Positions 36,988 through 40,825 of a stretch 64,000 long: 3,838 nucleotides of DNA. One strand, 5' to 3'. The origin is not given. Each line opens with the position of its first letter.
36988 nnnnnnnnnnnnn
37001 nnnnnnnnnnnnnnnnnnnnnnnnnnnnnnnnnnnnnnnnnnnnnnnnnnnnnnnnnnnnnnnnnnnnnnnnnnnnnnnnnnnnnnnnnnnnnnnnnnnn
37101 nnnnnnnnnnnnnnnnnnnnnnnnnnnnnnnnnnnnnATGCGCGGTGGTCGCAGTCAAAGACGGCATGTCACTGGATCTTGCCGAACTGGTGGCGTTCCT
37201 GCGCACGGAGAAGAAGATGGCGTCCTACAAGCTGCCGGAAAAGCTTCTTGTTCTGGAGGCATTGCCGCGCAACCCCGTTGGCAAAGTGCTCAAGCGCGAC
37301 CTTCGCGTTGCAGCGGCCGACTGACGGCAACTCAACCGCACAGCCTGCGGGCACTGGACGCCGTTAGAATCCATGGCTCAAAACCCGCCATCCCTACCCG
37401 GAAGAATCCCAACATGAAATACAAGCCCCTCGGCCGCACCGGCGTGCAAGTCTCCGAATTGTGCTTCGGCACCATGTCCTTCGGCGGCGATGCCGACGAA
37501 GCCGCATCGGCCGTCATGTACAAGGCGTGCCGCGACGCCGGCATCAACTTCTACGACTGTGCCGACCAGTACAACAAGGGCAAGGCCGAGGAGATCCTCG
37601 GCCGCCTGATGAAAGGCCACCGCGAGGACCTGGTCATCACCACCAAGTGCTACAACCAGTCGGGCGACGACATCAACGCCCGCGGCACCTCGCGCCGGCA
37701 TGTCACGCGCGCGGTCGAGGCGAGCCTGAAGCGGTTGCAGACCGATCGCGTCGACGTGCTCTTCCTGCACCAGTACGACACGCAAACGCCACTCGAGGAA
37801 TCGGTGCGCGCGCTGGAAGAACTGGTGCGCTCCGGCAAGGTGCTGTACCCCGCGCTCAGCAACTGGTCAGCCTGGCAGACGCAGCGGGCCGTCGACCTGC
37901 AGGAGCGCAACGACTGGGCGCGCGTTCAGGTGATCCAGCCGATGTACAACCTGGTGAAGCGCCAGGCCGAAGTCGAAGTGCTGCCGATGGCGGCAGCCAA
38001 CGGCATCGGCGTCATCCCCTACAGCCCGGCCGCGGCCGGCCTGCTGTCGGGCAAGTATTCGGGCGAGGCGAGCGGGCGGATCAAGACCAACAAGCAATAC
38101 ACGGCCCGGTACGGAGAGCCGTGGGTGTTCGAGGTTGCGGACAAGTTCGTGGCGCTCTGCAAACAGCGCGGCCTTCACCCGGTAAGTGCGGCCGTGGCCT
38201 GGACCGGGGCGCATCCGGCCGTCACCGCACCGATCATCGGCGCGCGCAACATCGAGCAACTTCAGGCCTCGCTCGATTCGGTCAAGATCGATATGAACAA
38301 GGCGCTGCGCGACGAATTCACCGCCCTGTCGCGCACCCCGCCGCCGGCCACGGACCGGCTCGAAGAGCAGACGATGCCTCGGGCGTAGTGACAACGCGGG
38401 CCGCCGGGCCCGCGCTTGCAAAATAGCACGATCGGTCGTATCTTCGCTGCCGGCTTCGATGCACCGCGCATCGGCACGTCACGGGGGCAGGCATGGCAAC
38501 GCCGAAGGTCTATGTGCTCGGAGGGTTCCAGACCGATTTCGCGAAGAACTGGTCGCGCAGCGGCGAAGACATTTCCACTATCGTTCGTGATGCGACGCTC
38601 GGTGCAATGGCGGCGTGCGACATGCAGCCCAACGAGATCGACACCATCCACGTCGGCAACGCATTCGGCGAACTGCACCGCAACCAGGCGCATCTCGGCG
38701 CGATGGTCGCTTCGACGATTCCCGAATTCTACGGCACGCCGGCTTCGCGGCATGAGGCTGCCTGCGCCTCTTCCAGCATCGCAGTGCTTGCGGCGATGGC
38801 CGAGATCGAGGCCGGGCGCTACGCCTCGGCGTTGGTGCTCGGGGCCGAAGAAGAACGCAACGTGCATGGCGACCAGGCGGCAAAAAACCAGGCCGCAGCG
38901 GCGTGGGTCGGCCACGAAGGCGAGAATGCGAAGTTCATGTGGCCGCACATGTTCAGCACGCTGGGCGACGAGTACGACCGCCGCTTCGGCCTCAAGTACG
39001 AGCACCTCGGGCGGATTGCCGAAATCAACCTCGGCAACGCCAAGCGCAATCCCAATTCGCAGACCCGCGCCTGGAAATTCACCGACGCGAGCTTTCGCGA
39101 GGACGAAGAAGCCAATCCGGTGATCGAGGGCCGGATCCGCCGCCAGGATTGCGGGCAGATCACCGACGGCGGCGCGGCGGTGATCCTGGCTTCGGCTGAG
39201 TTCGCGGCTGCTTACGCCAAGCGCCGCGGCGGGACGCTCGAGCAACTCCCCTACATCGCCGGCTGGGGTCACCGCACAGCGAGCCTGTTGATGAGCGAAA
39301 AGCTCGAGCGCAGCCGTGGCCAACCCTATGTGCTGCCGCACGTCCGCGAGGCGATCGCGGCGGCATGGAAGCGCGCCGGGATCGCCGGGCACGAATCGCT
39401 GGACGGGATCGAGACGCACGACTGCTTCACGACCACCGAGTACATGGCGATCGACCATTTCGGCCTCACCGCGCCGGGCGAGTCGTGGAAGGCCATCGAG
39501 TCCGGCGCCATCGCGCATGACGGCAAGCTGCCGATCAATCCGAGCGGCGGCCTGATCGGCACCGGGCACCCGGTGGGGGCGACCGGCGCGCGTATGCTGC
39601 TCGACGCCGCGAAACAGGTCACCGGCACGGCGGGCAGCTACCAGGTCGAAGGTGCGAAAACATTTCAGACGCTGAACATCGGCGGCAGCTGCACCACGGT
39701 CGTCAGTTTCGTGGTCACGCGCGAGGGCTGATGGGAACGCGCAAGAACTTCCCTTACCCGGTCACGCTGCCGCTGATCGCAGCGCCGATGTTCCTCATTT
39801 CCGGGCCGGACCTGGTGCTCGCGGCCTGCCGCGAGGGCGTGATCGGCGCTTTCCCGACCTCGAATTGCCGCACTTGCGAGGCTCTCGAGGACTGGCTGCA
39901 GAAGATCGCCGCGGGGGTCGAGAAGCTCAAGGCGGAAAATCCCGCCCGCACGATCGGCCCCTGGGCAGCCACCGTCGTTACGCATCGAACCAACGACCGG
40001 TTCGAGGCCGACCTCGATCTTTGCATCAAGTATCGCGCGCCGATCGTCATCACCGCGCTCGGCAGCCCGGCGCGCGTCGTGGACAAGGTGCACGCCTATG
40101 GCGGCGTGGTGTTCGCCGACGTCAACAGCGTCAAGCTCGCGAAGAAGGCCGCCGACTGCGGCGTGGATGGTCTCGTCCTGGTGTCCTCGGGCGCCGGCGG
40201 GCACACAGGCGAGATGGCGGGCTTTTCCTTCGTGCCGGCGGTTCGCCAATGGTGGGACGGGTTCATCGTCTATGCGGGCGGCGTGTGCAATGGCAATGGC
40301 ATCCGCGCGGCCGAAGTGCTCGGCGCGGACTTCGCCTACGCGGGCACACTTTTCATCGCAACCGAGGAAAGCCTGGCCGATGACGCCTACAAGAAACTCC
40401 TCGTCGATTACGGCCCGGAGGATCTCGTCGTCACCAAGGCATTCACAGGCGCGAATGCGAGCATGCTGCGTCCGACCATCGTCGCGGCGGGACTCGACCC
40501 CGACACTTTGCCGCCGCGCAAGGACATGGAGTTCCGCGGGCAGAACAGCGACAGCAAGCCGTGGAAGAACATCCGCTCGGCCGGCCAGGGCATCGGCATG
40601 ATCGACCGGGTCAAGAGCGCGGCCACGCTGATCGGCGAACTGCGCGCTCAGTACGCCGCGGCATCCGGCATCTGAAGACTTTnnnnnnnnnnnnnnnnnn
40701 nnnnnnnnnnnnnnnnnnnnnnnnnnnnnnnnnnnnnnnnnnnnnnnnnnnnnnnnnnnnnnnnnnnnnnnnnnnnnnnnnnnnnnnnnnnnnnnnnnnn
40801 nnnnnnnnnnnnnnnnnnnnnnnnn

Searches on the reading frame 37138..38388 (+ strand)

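Call 88: search_protein_families(library=pfam, proteins=[window:37138-38388:+], max_evalue=0.01)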
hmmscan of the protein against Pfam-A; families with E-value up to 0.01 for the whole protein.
window:37138-38388:+ (416 aa): 1 family
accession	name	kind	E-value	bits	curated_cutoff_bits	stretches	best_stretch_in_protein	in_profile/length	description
PF00248.27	Aldo_ket_red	-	2.1e-70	237.5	24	1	107-388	1-280/291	Aldo/keto reductase family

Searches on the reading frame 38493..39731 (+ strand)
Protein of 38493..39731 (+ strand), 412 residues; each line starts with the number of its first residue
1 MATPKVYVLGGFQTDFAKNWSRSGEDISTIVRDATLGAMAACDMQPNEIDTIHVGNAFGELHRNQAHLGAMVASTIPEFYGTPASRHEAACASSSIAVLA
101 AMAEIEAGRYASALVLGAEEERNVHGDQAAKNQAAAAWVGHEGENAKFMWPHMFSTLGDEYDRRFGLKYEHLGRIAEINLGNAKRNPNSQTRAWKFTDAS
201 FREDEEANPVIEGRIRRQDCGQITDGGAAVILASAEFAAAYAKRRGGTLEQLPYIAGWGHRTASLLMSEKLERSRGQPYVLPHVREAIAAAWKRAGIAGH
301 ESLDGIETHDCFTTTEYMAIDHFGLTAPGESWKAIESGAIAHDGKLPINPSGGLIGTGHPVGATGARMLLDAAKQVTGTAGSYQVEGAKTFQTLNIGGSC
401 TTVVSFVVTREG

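Call 88: search_protein_families(library=pfam, proteins=[window:38493-39731:+], max_evalue=0.01)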
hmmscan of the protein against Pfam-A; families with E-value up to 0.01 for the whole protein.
window:38493-39731:+ (412 aa): 3 families
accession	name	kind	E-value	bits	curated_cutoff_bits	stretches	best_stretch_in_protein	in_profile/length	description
PF22691.2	Thiolase_C_1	-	9.4e-28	97.2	28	1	281-408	17-142/144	Thiolase C-terminal domain-like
PF00108.29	Thiolase_N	-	1.8e-10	41.1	26.4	1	6-133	1-127/260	Thiolase, N-terminal domain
PF02803.24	Thiolase_C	-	2.8e-08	33.9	27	1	286-385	26-106/123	Thiolase, C-terminal domain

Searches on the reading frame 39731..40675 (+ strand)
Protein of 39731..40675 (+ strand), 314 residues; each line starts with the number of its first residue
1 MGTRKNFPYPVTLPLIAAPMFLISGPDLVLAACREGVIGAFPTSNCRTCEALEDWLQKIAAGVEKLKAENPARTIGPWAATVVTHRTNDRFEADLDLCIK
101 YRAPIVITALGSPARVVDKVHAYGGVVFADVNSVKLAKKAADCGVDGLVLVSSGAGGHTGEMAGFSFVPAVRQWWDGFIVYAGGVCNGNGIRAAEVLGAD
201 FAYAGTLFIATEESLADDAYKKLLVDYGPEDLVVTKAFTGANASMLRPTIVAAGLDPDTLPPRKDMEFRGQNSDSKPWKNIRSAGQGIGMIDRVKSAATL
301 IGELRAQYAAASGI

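Call 88: search_protein_families(library=pfam, proteins=[window:39731-40675:+], max_evalue=0.01)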
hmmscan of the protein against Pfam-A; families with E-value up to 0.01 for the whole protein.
window:39731-40675:+ (314 aa): 2 families
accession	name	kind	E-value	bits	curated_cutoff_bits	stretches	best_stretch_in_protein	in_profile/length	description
PF03060.21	NMO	-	7.6e-29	101.6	28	1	11-304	10-328/331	Nitronate monooxygenase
PF01070.24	FMN_dh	-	0.00027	20.5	24.9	1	131-209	226-306/350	FMN-dependent dehydrogenase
